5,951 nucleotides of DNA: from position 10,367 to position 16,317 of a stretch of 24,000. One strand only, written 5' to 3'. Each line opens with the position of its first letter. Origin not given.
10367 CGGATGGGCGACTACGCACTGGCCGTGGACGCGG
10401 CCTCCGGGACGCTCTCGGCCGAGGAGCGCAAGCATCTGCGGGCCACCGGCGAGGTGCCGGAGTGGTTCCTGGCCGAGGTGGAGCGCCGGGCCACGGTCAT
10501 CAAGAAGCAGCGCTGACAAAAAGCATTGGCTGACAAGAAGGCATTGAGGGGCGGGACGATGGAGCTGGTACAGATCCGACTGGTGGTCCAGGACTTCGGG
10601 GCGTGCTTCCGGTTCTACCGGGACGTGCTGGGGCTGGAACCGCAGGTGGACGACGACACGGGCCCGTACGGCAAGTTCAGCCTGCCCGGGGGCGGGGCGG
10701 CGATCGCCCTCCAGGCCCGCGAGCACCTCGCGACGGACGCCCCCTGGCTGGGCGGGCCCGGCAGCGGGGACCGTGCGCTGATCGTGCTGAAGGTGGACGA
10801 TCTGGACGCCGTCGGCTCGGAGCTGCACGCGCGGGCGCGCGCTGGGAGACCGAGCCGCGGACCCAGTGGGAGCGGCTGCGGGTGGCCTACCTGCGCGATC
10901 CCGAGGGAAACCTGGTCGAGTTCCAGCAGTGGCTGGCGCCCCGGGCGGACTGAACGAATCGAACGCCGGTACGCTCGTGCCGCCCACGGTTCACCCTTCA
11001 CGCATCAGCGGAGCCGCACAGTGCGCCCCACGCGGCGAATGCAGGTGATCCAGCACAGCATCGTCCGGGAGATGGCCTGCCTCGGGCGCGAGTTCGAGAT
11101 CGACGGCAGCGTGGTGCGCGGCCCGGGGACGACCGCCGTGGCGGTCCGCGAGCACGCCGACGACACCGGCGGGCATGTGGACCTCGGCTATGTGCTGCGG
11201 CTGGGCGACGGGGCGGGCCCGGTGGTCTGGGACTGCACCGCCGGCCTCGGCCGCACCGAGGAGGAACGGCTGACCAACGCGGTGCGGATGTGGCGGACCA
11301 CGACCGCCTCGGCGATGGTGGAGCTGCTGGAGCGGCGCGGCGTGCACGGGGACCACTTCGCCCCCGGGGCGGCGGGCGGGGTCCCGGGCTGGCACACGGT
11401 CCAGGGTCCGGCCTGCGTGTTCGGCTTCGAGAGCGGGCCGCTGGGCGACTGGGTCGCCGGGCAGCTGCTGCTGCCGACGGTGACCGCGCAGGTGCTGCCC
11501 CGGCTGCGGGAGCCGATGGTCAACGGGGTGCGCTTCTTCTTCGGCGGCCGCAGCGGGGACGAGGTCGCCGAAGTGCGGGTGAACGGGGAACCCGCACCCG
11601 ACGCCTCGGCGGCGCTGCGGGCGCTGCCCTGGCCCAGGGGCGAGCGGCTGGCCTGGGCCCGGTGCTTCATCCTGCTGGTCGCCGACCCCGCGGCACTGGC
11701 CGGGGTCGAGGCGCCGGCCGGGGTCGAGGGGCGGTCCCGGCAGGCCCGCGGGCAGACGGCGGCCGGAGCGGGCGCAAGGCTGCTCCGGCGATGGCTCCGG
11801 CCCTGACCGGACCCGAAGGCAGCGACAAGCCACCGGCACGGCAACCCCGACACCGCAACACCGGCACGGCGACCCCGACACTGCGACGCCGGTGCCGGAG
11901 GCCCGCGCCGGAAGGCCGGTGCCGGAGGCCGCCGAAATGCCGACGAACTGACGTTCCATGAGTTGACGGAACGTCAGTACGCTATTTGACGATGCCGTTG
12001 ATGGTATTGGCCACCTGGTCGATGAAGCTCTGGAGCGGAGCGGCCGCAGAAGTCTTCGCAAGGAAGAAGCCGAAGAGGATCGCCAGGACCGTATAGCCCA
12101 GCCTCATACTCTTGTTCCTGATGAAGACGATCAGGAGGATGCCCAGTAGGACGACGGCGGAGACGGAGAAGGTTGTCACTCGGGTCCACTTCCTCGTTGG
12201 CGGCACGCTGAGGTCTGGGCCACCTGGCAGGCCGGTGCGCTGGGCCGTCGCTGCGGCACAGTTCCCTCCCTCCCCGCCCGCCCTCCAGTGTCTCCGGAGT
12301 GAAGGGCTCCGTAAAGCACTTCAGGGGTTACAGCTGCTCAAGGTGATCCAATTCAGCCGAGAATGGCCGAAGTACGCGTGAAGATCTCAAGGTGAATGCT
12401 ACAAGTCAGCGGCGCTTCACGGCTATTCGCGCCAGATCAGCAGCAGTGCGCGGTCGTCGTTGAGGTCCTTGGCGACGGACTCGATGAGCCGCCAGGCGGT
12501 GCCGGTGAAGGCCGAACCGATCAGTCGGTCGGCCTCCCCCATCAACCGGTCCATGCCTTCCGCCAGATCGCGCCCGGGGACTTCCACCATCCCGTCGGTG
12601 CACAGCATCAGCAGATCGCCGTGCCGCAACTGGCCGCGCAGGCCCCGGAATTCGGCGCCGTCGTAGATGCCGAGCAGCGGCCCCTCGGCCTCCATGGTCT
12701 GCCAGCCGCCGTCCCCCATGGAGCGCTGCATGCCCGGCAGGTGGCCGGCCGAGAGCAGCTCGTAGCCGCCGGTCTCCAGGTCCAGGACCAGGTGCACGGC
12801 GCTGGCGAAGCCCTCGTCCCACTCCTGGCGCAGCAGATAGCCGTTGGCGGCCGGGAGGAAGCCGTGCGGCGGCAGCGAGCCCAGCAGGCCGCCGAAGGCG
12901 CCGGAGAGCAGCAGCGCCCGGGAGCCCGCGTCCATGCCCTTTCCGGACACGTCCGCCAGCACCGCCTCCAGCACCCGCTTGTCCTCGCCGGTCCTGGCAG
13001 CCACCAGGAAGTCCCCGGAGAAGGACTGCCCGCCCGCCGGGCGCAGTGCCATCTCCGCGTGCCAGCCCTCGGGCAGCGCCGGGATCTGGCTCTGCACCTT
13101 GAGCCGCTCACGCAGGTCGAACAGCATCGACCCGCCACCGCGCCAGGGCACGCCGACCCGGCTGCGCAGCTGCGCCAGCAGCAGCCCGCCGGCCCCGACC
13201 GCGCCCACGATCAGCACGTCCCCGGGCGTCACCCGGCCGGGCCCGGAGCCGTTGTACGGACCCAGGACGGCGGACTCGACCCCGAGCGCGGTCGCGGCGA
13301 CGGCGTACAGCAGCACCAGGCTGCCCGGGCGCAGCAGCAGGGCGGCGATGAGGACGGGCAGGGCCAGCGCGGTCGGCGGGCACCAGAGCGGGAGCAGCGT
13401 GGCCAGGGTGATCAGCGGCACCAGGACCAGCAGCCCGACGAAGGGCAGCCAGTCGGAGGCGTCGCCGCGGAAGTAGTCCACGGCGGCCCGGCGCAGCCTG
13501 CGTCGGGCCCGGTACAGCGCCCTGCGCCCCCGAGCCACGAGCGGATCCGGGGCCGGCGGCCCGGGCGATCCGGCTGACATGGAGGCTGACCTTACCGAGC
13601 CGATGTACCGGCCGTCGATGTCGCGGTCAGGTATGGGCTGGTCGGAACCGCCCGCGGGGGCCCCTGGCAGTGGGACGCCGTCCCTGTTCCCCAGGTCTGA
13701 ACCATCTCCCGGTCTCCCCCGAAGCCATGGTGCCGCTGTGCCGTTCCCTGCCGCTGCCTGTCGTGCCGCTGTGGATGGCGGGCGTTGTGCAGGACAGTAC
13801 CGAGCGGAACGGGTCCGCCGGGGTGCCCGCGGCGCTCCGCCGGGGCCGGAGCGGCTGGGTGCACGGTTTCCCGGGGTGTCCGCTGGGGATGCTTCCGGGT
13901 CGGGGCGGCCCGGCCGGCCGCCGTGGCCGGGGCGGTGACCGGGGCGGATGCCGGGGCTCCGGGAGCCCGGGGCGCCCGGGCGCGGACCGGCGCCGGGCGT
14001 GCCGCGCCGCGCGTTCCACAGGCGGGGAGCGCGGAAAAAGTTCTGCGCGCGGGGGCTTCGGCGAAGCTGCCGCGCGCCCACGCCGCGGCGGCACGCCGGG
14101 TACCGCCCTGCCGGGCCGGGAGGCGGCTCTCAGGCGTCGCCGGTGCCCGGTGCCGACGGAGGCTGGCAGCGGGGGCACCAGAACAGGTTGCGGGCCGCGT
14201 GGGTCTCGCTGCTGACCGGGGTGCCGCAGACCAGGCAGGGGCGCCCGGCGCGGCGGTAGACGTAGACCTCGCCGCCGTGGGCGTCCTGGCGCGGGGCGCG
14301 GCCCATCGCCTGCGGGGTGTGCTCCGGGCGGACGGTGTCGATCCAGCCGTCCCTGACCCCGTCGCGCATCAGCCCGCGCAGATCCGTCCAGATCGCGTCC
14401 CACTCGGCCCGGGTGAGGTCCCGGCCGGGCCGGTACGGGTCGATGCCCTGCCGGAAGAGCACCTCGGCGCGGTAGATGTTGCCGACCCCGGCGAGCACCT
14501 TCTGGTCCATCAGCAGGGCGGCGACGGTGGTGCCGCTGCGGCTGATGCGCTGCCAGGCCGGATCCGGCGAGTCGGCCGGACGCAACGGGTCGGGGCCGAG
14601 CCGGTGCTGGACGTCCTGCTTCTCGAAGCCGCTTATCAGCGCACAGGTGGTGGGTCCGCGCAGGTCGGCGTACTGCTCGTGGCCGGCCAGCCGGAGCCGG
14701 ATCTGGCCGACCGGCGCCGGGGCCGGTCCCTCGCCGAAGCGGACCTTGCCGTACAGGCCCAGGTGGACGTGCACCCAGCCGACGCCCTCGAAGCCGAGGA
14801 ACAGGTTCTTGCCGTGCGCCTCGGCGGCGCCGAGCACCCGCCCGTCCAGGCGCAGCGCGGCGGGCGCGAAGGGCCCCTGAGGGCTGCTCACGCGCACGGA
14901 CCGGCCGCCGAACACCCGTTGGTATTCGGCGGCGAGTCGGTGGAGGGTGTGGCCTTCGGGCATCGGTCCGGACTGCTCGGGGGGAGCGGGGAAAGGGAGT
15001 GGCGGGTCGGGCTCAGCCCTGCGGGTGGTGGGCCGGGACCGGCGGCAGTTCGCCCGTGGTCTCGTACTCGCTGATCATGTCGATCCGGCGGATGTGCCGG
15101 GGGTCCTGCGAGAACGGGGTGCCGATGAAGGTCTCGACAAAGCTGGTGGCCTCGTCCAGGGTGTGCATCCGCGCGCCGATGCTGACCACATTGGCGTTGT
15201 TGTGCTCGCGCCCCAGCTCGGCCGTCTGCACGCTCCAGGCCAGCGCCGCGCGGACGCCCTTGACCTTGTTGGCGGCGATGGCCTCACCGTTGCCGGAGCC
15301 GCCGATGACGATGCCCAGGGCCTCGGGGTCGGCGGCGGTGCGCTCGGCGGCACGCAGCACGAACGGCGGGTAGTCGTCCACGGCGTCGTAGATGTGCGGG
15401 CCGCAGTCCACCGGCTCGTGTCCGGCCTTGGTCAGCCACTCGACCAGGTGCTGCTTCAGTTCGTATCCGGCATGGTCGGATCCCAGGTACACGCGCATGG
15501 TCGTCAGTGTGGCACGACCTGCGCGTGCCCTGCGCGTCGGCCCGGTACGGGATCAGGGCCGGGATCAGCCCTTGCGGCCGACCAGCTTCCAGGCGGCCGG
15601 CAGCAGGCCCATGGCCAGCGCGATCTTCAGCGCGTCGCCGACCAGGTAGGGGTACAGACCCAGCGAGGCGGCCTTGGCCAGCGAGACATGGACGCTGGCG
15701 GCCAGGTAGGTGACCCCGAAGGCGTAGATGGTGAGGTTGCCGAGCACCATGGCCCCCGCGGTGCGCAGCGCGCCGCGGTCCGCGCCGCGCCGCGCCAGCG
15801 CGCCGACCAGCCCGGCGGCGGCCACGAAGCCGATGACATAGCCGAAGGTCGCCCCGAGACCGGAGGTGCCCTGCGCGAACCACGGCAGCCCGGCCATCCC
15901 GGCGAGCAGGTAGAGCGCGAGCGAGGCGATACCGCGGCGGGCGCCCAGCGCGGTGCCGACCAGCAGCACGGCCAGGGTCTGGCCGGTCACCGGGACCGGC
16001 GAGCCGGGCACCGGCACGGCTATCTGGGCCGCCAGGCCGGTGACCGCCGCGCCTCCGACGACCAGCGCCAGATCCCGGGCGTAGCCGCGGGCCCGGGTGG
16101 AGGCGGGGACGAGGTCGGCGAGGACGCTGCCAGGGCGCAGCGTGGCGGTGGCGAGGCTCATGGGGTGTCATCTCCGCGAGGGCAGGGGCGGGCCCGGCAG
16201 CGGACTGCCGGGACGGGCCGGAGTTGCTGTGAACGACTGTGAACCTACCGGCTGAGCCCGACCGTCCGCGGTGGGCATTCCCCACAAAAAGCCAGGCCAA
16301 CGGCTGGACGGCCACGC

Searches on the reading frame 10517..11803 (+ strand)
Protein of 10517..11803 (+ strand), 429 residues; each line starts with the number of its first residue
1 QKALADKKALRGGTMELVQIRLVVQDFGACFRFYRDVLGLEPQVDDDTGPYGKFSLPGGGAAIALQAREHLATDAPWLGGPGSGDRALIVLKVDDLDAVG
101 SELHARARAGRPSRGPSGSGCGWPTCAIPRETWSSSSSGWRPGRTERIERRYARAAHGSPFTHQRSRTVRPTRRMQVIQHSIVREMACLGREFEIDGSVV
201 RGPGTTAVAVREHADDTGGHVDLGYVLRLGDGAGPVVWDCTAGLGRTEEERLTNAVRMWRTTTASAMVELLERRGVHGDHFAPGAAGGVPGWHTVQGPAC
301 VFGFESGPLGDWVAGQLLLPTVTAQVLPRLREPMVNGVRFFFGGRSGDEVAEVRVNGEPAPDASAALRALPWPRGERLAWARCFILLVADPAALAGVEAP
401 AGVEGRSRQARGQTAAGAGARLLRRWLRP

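Call 20: search_protein_families(library=pfam, proteins=[window:10517-11803:+], max_evalue=0.001)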
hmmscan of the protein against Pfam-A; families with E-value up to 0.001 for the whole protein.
window:10517-11803:+ (429 aa): 2 families
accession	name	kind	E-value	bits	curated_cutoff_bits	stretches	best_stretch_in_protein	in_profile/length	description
PF19875.4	DUF6348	-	2.4e-39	135.7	27.7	1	196-388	3-194/195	Family of unknown function (DUF6348)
PF00903.31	Glyoxalase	-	2.4e-06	28.4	20.6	1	17-106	2-91/121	Glyoxalase/Bleomycin resistance protein/Dioxygenase superfamily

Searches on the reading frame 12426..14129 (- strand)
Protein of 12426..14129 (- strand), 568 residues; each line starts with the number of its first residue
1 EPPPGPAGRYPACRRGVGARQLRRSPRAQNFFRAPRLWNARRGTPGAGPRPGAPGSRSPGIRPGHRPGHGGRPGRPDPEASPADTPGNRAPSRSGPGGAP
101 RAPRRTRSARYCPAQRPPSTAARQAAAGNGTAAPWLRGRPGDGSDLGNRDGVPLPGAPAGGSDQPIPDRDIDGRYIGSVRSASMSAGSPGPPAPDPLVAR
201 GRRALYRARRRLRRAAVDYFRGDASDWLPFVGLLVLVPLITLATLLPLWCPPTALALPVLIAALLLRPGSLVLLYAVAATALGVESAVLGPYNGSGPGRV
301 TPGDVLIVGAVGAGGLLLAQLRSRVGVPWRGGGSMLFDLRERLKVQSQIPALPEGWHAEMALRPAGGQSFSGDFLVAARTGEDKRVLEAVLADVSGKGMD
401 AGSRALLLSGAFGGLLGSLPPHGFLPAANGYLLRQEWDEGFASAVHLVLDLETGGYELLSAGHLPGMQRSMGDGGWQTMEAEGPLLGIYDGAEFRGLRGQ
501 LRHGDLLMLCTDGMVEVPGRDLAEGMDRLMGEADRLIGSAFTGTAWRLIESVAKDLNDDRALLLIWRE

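Call 20: search_protein_families(library=pfam, proteins=[window:12426-14129:-], max_evalue=0.001)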
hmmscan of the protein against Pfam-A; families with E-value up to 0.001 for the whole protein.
window:12426-14129:- (568 aa): 1 family
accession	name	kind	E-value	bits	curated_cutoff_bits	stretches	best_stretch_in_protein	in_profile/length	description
PF07228.17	SpoIIE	-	2.7e-28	99.7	25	1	387-565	5-189/192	Stage II sporulation protein E (SpoIIE)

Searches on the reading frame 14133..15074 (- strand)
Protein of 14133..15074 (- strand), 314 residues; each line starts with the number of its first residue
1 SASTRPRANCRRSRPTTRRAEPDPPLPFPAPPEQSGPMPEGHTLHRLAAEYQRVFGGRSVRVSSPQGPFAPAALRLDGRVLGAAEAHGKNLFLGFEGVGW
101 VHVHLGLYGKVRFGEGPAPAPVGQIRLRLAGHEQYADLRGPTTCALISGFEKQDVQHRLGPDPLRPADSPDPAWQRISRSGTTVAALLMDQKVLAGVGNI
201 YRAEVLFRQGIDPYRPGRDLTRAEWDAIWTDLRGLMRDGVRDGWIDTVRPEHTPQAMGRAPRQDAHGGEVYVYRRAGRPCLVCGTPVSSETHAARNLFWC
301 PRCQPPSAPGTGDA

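Call 20: search_protein_families(library=pfam, proteins=[window:14133-15074:-], max_evalue=0.001)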
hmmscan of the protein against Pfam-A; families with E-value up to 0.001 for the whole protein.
window:14133-15074:- (314 aa): 3 families
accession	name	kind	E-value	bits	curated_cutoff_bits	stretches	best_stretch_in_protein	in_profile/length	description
PF06831.19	H2TH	-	1.7e-21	76.4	34.7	1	159-242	1-84/93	Formamidopyrimidine-DNA glycosylase H2TH domain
PF01149.29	Fapy_DNA_glyco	-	4.5e-10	40.6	25.5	1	38-141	1-114/117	Formamidopyrimidine-DNA glycosylase N-terminal domain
PF06827.20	zf-FPG_IleRS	-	3.2e-08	33.7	21.3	1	279-305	3-29/30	Zinc finger found in FPG and IleRS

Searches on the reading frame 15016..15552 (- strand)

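Call 20: search_protein_families(library=pfam, proteins=[window:15016-15552:-], max_evalue=0.001)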
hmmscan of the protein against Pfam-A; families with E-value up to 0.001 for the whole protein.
window:15016-15552:- (179 aa): 1 family
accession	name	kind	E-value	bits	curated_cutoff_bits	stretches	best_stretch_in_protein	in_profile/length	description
PF02502.23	LacAB_rpiB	-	1.2e-46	158.5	24.7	1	21-160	1-138/138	Ribose/Galactose Isomerase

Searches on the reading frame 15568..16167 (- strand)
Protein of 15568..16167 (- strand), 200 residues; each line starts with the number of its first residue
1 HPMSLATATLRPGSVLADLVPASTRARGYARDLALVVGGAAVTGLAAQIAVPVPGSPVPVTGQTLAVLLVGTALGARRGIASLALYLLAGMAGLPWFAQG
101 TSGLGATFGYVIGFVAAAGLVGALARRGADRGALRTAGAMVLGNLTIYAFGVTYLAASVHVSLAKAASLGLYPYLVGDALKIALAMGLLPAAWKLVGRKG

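Call 20: search_protein_families(library=pfam, proteins=[window:15568-16167:-], max_evalue=0.001)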
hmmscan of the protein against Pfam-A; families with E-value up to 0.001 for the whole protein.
window:15568-16167:- (200 aa): 1 family
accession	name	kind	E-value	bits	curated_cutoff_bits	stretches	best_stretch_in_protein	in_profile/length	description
PF02632.19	BioY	-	5.9e-36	123.9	25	1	56-194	2-140/140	BioY family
